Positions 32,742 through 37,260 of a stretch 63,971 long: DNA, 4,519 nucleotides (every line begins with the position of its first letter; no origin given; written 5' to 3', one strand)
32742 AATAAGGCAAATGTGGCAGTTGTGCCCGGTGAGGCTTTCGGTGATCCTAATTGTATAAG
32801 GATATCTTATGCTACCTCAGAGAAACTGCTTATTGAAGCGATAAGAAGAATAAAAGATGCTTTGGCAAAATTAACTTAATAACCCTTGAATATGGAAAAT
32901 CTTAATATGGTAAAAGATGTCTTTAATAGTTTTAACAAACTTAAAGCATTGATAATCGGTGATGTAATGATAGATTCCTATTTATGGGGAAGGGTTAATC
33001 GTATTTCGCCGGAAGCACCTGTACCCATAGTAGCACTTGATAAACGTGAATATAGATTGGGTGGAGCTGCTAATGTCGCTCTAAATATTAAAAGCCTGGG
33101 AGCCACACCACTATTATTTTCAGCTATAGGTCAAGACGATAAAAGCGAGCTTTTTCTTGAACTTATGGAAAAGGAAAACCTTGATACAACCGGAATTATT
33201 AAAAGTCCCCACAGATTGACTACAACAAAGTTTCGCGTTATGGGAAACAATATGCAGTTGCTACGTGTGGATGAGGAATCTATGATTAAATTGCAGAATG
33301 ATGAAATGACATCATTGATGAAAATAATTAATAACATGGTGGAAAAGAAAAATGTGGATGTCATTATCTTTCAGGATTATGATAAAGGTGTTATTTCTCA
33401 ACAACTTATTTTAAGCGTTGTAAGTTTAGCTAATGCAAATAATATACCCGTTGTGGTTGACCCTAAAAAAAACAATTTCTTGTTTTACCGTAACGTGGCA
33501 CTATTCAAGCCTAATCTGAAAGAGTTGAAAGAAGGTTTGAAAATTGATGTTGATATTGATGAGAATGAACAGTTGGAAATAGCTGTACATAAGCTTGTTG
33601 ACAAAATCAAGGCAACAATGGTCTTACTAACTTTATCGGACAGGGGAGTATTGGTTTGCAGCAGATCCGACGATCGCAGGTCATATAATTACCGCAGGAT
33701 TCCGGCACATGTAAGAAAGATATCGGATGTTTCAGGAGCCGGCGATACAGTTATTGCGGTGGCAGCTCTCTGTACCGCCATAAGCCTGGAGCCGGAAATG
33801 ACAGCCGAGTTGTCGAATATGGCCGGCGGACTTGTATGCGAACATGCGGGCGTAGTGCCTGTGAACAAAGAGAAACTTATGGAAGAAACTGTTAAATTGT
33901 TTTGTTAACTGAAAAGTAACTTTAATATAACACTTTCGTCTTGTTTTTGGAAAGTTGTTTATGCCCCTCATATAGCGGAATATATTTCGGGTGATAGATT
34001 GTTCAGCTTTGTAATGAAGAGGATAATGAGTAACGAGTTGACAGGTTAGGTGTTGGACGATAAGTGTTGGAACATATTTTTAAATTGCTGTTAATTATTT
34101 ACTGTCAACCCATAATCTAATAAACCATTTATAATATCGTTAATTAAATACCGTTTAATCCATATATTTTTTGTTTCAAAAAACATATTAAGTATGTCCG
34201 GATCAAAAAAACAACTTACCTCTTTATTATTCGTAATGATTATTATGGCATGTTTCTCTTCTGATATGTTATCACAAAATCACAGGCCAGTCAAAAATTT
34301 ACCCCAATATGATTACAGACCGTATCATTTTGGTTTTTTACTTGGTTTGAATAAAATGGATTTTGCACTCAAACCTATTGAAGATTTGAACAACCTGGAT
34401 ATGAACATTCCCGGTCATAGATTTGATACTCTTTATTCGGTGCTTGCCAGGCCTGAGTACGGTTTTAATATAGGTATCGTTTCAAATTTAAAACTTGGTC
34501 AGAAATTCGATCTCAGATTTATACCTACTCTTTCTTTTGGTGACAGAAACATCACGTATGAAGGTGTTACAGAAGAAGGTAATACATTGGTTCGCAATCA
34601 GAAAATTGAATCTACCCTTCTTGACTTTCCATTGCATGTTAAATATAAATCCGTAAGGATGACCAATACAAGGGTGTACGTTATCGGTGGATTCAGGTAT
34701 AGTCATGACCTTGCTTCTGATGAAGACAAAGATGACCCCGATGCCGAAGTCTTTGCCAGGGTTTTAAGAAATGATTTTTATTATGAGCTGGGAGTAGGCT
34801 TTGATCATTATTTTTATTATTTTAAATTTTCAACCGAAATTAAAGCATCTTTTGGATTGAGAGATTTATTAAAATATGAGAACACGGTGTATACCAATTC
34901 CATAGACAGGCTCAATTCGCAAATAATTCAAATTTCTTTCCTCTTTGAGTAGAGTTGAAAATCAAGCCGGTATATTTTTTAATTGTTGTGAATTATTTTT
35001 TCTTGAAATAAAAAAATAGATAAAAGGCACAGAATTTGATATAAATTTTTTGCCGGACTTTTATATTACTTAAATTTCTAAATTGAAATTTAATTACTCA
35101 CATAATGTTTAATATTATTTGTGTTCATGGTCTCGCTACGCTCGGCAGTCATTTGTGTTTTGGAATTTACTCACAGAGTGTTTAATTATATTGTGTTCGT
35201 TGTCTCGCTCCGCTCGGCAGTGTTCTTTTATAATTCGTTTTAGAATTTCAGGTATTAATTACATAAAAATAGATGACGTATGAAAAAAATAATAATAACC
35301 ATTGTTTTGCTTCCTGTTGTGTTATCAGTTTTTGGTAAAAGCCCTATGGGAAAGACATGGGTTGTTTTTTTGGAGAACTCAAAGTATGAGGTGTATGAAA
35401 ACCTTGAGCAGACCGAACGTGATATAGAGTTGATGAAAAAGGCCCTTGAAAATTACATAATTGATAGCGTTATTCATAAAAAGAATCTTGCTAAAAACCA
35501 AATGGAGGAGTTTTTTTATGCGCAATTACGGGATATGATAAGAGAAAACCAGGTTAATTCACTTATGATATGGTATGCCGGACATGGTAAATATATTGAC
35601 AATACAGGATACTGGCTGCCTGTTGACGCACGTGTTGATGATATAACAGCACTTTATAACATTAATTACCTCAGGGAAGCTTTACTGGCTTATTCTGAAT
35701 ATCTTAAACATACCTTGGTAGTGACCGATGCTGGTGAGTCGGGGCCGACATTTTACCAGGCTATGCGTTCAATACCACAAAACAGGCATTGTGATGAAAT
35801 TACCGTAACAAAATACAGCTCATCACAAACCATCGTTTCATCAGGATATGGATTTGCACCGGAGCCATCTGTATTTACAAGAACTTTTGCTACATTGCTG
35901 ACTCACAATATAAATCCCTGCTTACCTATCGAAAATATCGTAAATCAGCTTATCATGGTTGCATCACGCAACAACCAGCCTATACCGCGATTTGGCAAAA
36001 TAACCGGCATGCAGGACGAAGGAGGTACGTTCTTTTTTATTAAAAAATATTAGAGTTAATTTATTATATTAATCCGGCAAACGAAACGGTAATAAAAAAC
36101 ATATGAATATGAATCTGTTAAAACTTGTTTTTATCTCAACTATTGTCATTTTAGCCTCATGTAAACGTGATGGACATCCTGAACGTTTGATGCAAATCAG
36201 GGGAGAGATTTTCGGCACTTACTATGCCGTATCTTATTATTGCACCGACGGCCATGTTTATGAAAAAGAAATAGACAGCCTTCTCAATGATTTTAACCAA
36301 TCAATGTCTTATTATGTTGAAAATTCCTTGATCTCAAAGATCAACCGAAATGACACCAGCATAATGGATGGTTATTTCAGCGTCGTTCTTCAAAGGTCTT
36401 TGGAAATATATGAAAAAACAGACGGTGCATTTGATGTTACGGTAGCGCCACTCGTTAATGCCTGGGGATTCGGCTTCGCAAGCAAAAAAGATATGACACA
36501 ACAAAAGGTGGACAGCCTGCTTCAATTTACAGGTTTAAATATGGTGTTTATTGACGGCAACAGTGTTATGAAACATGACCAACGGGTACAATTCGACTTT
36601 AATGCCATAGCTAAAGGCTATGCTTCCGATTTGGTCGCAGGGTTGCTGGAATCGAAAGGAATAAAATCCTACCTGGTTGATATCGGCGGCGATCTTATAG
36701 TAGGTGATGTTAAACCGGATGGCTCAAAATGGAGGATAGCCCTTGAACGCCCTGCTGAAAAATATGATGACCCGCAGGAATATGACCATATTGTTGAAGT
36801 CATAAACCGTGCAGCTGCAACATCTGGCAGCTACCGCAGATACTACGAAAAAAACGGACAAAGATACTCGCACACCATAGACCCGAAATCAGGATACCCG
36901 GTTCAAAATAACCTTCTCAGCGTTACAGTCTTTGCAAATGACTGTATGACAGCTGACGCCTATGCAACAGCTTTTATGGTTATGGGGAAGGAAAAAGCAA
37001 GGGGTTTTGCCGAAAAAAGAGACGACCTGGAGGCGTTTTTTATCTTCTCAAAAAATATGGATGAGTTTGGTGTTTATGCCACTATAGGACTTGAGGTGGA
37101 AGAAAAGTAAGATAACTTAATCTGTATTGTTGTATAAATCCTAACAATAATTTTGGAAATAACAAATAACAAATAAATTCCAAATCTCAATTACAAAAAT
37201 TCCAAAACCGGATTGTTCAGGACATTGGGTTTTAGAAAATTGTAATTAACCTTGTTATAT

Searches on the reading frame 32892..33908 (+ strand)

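Call 63: search_protein_families(library=pfam, proteins=[window:32892-33908:+], max_evalue=0.00001)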
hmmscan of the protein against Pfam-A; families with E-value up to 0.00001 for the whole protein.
window:32892-33908:+ (338 aa): 1 family
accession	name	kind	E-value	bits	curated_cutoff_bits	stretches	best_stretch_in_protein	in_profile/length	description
PF00294.29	PfkB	-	6.2e-30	105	25.8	1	18-322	3-296/302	pfkB family carbohydrate kinase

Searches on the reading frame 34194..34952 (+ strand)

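Call 63: search_protein_families(library=pfam, proteins=[window:34194-34952:+], max_evalue=0.00001)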
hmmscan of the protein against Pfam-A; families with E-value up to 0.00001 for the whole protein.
window:34194-34952:+ (252 aa): 1 family
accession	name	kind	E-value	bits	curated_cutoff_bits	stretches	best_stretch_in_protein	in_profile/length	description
PF13568.12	OMP_b-brl_2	-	7.6e-14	52.6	27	1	27-226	2-174/175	Outer membrane protein beta-barrel domain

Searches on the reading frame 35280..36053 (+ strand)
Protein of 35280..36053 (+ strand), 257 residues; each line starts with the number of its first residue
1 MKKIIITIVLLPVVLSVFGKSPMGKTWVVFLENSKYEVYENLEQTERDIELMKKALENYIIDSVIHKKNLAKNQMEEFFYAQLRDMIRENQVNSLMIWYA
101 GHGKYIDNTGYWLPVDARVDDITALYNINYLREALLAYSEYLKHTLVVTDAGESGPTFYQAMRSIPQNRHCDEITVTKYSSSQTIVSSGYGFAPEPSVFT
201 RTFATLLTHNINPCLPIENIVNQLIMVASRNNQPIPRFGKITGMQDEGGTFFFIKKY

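Call 63: search_protein_families(library=pfam, proteins=[window:35280-36053:+], max_evalue=0.00001)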
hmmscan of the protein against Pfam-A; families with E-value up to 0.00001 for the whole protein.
window:35280-36053:+ (257 aa): 1 family
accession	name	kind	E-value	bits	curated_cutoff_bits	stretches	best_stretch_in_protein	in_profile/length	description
PF00656.27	Peptidase_C14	-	2.1e-09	37.8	21.4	1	27-209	3-193/233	Caspase domain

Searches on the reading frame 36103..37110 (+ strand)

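Call 64: search_protein_families(library=pfam, proteins=[window:36103-37110:+], max_evalue=0.00001)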
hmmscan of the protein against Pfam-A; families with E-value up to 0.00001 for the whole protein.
window:36103-37110:+ (335 aa): 1 family
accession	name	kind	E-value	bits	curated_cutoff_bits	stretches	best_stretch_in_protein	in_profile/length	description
PF02424.20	ApbE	-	1.3e-85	287.6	25.6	1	37-313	1-266/266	ApbE family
